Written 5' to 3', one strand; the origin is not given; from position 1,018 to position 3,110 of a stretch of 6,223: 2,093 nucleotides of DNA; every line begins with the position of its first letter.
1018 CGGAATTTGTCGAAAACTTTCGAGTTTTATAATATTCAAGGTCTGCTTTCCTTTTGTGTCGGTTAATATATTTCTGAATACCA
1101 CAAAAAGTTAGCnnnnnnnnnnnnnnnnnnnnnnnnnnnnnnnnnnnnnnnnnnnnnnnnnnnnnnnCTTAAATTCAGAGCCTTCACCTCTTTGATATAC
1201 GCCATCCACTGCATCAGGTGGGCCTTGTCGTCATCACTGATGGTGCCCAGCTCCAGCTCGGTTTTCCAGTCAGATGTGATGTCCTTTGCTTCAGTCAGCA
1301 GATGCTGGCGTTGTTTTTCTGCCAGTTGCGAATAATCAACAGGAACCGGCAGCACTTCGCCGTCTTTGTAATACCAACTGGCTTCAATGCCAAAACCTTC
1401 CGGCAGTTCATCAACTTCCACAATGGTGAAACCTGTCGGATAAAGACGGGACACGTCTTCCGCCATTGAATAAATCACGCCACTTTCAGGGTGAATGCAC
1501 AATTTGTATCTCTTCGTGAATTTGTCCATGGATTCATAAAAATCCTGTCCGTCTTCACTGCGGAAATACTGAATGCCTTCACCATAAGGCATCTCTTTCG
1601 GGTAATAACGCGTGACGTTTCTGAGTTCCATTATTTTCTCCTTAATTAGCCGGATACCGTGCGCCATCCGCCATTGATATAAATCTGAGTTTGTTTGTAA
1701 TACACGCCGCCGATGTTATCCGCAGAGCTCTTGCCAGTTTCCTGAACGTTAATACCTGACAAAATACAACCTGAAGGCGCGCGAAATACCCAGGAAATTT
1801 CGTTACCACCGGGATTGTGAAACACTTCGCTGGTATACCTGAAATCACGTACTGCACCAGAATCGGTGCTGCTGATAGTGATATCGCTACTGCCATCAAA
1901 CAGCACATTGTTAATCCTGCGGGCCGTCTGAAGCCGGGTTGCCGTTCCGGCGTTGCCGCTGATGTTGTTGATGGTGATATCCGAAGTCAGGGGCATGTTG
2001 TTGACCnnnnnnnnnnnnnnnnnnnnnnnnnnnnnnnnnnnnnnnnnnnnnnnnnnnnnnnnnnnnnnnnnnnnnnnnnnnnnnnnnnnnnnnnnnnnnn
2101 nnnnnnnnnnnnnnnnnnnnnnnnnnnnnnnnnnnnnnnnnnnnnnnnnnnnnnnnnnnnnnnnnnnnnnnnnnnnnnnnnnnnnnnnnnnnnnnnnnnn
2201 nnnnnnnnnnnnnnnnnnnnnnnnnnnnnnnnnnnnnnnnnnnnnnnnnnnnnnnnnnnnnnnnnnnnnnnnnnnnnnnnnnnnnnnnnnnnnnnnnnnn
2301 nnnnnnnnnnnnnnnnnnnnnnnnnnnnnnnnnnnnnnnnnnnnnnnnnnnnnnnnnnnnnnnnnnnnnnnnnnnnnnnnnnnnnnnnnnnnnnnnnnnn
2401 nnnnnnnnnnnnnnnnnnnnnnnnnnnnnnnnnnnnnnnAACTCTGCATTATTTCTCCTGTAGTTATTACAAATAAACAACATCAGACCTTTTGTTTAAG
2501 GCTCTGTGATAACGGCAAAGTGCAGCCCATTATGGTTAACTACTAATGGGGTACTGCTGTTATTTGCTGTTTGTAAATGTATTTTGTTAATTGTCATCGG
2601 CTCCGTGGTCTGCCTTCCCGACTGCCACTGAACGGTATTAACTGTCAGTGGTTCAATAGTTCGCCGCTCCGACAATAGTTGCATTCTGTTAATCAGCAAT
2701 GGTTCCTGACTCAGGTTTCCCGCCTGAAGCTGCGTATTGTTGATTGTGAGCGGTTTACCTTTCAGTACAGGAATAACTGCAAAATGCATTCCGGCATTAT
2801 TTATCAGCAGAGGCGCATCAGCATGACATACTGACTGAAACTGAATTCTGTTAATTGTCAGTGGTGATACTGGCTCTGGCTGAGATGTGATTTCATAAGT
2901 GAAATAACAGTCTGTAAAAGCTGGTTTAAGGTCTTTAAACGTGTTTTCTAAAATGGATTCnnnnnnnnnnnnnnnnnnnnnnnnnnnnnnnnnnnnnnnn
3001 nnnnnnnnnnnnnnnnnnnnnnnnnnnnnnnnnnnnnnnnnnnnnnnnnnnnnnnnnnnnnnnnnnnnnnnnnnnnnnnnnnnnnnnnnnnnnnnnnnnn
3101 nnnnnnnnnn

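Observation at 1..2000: Mosaic junction: G+C falls from about 60% (baseplate) to about 40-45% across the distal fibre and terminal ORF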

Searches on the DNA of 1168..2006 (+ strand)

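Call 67: search_dna_similar(query=window:1168-2006:+, collection=ecoli_genomes, mode=near, max_rows=40, rows=spread)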
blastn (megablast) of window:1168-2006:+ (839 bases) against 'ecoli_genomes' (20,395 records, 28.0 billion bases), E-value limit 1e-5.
Records with a match: 71; places in all: 91; records where one place covers at least 80% of the query: 60.
Genomes with a match: 68 of 5426; with a place that covers at least 80% of the query: 57. Places per genome that has any: lowest 1, median 1, highest 4. On chromosomes: 88 places; on plasmids: 3.
Best place of each record, by identity: >=99% 7; 95-99% 17; 90-95% 13; 80-90% 34.
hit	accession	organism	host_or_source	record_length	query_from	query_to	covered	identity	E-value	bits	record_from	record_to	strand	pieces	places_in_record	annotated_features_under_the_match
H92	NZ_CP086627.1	Escherichia coli strain RIVM_C036569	Homo sapiens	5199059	1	839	100%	100.0%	0e+0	1550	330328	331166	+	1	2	tail fiber assembly protein | tail fiber protein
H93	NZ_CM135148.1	Escherichia coli strain 48956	Homo sapiens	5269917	1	839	100%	100.0%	0e+0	1550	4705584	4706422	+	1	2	tail fiber assembly protein | tail fiber protein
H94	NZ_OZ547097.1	Escherichia coli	Homo sapiens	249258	1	839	100%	100.0%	0e+0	1550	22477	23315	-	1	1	tail fiber assembly protein | tail fiber protein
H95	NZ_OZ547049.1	Escherichia coli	Homo sapiens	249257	1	839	100%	100.0%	0e+0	1550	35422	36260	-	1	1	tail fiber assembly protein | tail fiber protein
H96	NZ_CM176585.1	Escherichia coli strain cS51a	Homo sapiens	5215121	1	839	100%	97.3%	0e+0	1423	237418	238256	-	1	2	tail fiber assembly protein | phage tail protein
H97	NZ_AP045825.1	Escherichia coli strain 23CRST050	Homo sapiens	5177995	1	839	100%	97.0%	0e+0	1411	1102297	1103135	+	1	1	tail fiber assembly protein | phage tail protein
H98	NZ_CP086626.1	Escherichia coli strain RIVM_C037134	Homo sapiens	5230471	1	839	100%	96.9%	0e+0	1406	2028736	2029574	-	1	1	tail fiber assembly protein | phage tail protein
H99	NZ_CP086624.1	Escherichia coli strain RIVM_C037791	Homo sapiens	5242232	1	839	100%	96.9%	0e+0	1406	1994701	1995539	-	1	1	tail fiber assembly protein | phage tail protein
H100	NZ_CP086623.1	Escherichia coli strain RIVM_C037794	Homo sapiens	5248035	1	839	100%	96.9%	0e+0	1406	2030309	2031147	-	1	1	tail fiber assembly protein | phage tail protein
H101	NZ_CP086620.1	Escherichia coli strain RIVM_C039205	Homo sapiens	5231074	1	839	100%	96.9%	0e+0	1406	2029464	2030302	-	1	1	tail fiber assembly protein | phage tail protein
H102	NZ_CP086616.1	Escherichia coli strain RIVM_C039629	Homo sapiens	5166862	1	839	100%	96.9%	0e+0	1406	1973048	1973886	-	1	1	tail fiber assembly protein | phage tail protein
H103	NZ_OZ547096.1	Escherichia coli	Homo sapiens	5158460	1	839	100%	96.9%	0e+0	1406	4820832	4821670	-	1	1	tail fiber assembly protein | phage tail protein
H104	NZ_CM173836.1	Escherichia coli strain 1424KP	Homo sapiens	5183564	1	839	100%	96.9%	0e+0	1406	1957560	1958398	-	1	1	tail fiber assembly protein | phage tail protein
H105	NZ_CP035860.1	Escherichia coli strain TD225-C4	Homo sapiens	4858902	1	839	100%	96.8%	0e+0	1400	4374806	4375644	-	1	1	tail fiber assembly protein | phage tail protein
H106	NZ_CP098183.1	Escherichia coli strain Z0117EC0133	Canis lupus familiaris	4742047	1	839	100%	90.5%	0e+0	1107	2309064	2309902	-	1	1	tail fiber assembly protein | hypothetical protein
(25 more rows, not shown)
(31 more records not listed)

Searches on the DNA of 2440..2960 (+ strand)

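Call 13: search_dna_similar(query=window:2440-2960:+, collection=ecoli_genomes, mode=distant, max_rows=30)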
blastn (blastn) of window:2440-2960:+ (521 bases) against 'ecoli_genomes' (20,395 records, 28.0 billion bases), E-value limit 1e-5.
Records with a match: 36; places in all: 38; records where one place covers at least 80% of the query: 7.
Genomes with a match: 36 of 5426; with a place that covers at least 80% of the query: 7. Places per genome that has any: lowest 1, median 1, highest 2. On chromosomes: 36 places; on plasmids: 2.
Best place of each record, by identity: >=99% 7; 95-99% 23; 90-95% 6.
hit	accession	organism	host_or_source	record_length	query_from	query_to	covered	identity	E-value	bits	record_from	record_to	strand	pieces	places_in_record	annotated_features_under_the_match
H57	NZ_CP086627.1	Escherichia coli strain RIVM_C036569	Homo sapiens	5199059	1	521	100%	99.8%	0e+0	936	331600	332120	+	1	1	YmfQ family protein | tail fiber protein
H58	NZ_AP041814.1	Escherichia coli O166:H15 strain JNE21-009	Homo sapiens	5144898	1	521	100%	99.8%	0e+0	936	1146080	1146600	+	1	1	YmfQ family protein | tail fiber protein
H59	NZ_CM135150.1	Escherichia coli strain 54214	Homo sapiens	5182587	1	521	100%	99.8%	0e+0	936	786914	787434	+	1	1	YmfQ family protein | tail fiber protein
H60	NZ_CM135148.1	Escherichia coli strain 48956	Homo sapiens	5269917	1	521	100%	99.8%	0e+0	936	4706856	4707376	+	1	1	YmfQ family protein | tail fiber protein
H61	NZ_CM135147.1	Escherichia coli strain 47258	Homo sapiens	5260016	1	521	100%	99.8%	0e+0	936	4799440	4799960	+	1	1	YmfQ family protein | tail fiber protein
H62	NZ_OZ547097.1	Escherichia coli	Homo sapiens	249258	1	521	100%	99.8%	0e+0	936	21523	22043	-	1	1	YmfQ family protein | tail fiber protein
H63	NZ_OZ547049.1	Escherichia coli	Homo sapiens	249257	1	521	100%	99.8%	0e+0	936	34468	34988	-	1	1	YmfQ family protein | tail fiber protein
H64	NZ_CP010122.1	Escherichia coli strain C5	cow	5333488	454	521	13%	97.1%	4e-22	114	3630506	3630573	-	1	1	YmfQ family protein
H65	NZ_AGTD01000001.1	Escherichia coli UMNF18 strain UMNF18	porcine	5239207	454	521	13%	97.1%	4e-22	114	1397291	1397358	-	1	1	YmfQ family protein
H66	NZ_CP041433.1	Escherichia coli strain STEC313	Raw beef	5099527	454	521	13%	97.1%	4e-22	114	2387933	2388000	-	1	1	YmfQ family protein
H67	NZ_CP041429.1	Escherichia coli strain STEC367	Raw mutton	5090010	454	521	13%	97.1%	4e-22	114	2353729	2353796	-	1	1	YmfQ family protein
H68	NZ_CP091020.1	Escherichia coli strain STEC308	mutton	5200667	454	521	13%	97.1%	4e-22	114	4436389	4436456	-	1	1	YmfQ family protein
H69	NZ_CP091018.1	Escherichia coli strain STEC307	mutton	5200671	454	521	13%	97.1%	4e-22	114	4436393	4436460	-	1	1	YmfQ family protein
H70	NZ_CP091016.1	Escherichia coli strain STEC306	mutton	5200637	454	521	13%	97.1%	4e-22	114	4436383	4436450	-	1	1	YmfQ family protein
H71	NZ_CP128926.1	Escherichia coli strain TUM9812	missing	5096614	454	521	13%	97.1%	4e-22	114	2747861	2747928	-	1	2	YmfQ family protein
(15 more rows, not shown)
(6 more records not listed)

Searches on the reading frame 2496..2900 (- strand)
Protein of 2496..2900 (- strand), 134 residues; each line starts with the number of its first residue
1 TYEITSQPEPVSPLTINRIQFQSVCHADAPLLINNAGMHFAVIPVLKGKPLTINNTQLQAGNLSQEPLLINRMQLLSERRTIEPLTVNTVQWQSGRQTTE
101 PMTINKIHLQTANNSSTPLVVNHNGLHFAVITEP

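Call 23: search_protein_families(library=phrogs, proteins=[window:2496-2900:-], max_evalue=0.01)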
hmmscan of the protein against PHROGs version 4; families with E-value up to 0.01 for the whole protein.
window:2496-2900:- (134 aa): 0 families

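Call 38: find_homologous_proteins(query=window:2496-2897:-, max_evalue=0.01)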
Query window:2496-2897:-: 11 candidates shared short words with the query, none scored E <= 0.01.
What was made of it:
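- Tried and rejected: The word-indexed protein search with the extension alone found nothing (call 38).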

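Call 57: search_protein_representatives(protein=window:2499-2900:-)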
Query: 134 residues. Proteins with E-value up to 0.001 (for the whole library): 8; up to 1e-10: 2; up to 1e-30: 0. The best 8 are listed.
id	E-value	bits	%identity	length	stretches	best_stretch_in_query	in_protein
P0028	3.4e-28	114.6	47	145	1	12-133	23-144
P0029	2.3e-19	86.1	51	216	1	47-132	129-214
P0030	3.0e-10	56.6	44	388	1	49-132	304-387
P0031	2.4e-09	53.7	48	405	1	49-132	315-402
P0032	2.9e-08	50.2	41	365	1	43-132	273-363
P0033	6.2e-07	45.9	39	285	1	44-132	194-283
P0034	1.2e-06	45.0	47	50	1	85-133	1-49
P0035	4.2e-04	36.8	23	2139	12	29-111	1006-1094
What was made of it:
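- Tried and rejected: The full HMMER scan was needed (call 57).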

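Call 68: predict_structure(alignment_id=A3)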
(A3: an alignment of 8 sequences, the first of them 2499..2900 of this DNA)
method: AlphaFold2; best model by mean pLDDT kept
length: 134 residues; sequences in the alignment: 8
mean_pLDDT: 45.3   pTM: 0.36
mean pLDDT of the five models: 45.3, 40.9, 40.5, 38.8, 33.1
residues with pLDDT >= 90: 0; 70-90: 0; 50-70: 36; < 50: 98
segments of 3 or more residues with pLDDT < 50: 1-11, 24-48, 61-74, 76-81, 94-134
pLDDT, mean of each block of 10 residues (from residue 1): 40 57 48 41 42 57 45 45 52 48 43 40 36 31
secondary structure, 60 per line:
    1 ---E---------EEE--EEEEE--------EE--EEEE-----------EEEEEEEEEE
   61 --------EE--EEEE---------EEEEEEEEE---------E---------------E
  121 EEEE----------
elements in order: E14-16 E19-23 E36-39 E51-60 E73-76 E86-94 E120-124
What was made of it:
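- On Two-component (adaptor + adhesin) receptor-binding module: AF2 on the adaptor alone gives pLDDT 45 (call 68).
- AF2 on the adaptor alone is uninformative (pLDDT 45, call 68), and no multimer prediction was available. The adaptor alone is not predicted to fold (call 68).
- Tried and rejected: AF2 of the adaptor with an 8-sequence alignment gave pLDDT 45 and is unusable (call 68), so no fold search was done on it.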

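Call 87: find_encoding_contigs(protein=P0032, flank=3000, max_places=2)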
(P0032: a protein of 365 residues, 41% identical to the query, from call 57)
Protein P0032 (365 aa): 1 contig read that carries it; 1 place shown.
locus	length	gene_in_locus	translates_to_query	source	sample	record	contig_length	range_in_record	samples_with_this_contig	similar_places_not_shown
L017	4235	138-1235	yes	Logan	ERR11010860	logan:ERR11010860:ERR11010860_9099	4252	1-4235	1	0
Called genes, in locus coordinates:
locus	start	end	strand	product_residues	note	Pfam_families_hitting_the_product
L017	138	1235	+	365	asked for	PF08400:phage_tail_N, PF13620:CarboxypepD_reg, PF03406:Phage_fiber_2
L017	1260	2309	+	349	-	-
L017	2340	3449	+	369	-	-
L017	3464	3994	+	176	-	PF02413:Caudo_TAP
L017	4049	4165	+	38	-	-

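Call 88: find_encoding_contigs(protein=P0031, flank=3000, max_places=2)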
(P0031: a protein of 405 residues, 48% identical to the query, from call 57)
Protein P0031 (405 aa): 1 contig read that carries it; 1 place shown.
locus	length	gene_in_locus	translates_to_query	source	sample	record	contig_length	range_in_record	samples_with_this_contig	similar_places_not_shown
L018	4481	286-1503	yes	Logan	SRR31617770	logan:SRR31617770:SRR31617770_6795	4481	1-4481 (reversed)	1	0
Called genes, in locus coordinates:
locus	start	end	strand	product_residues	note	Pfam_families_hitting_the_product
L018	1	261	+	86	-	?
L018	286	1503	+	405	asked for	PF08400:phage_tail_N, PF03406:Phage_fiber_2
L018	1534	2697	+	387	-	-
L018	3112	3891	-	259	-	PF00326:Peptidase_S9 (faint), PF03096:Ndr, PF12146:Hydrolase_4, PF00561:Abhydrolase_1, PF12695:Abhydrolase_5 (faint), PF12697:Abhydrolase_6, PF20408:Abhydrolase_11 (faint)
